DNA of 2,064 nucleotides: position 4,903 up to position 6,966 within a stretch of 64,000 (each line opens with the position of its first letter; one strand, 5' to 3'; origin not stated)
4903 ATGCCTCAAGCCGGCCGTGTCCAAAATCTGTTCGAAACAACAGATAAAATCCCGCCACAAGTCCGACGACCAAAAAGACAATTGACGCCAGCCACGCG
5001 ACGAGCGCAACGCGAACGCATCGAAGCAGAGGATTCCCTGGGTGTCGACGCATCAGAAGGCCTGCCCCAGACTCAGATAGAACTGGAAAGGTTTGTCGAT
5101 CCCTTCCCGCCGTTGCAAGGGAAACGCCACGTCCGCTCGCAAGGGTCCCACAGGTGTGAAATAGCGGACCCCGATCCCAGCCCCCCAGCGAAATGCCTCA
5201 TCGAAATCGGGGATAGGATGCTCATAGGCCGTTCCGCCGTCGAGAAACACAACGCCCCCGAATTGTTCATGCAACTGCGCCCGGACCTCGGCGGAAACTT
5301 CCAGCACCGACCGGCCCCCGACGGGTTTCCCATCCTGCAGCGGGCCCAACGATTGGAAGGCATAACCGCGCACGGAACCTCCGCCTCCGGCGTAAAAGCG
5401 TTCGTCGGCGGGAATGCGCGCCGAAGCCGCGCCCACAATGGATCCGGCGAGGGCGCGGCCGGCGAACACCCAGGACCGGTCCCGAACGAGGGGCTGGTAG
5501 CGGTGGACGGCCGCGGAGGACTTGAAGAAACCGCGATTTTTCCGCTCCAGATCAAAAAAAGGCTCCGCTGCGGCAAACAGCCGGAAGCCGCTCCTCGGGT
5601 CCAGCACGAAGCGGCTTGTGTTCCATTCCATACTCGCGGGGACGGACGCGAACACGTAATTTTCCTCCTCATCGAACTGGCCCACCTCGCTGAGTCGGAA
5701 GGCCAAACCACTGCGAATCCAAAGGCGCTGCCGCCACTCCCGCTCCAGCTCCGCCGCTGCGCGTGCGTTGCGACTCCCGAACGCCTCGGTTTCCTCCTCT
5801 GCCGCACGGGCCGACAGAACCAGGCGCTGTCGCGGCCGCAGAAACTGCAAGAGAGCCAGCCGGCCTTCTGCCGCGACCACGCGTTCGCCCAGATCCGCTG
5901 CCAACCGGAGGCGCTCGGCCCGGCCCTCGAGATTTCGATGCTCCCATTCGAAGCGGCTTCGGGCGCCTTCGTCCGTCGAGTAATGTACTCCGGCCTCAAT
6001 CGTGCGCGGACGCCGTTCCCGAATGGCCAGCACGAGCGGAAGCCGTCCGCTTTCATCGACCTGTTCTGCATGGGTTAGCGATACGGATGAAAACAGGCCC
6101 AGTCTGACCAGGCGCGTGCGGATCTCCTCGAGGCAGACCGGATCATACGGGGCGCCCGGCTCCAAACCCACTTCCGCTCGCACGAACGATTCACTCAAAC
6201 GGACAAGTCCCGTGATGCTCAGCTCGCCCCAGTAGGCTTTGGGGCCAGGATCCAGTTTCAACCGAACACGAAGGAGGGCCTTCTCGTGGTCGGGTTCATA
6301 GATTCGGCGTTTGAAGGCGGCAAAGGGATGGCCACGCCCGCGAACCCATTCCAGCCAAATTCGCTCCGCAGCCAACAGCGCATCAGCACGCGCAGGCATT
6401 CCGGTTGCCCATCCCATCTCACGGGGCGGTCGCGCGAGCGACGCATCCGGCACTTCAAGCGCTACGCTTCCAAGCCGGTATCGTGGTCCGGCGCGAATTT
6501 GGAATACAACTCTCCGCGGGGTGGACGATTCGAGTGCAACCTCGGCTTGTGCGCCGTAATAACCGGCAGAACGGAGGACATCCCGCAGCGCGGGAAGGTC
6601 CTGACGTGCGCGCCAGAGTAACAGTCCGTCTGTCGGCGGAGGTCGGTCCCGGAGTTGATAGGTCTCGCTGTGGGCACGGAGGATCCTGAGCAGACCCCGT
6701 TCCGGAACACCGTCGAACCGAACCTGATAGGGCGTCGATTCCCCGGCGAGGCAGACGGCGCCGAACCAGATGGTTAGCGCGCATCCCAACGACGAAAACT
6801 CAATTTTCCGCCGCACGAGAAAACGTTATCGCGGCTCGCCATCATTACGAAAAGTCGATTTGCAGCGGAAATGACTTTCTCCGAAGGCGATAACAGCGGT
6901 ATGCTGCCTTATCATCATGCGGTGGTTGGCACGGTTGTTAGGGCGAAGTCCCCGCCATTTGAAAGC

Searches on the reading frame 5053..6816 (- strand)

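Call 56: search_protein_families(library=ncbifam, proteins=[window:5053-6816:-], max_evalue=0.00001)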
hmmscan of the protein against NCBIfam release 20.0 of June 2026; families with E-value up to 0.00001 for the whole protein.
window:5053-6816:- (587 aa): 5 families
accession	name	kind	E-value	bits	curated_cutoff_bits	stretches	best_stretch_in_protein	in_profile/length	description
TIGR03303.1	OM_YaeT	equivalog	9.7e-47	159.8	297.15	1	72-587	196-741/741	outer membrane protein assembly factor BamA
NF047950.2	ATportTamA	equivalog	1.1e-45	156.3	625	1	77-585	58-567/569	autotransporter assembly complex protein TamA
NF052279.1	lipo_TamL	exception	1.3e-18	66.9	400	1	430-567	561-716/747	translocation and assembly module lipoprotein TamL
NF008287.0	PRK11067.1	subfamily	6.5e-18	64.5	1181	1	427-492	604-669/802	outer membrane protein assembly factor BamA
NF058613.1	OMPAssmBamADein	equivalog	4.9e-08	31.4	1050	0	444-551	718-823/857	outer membrane protein assembly factor BamA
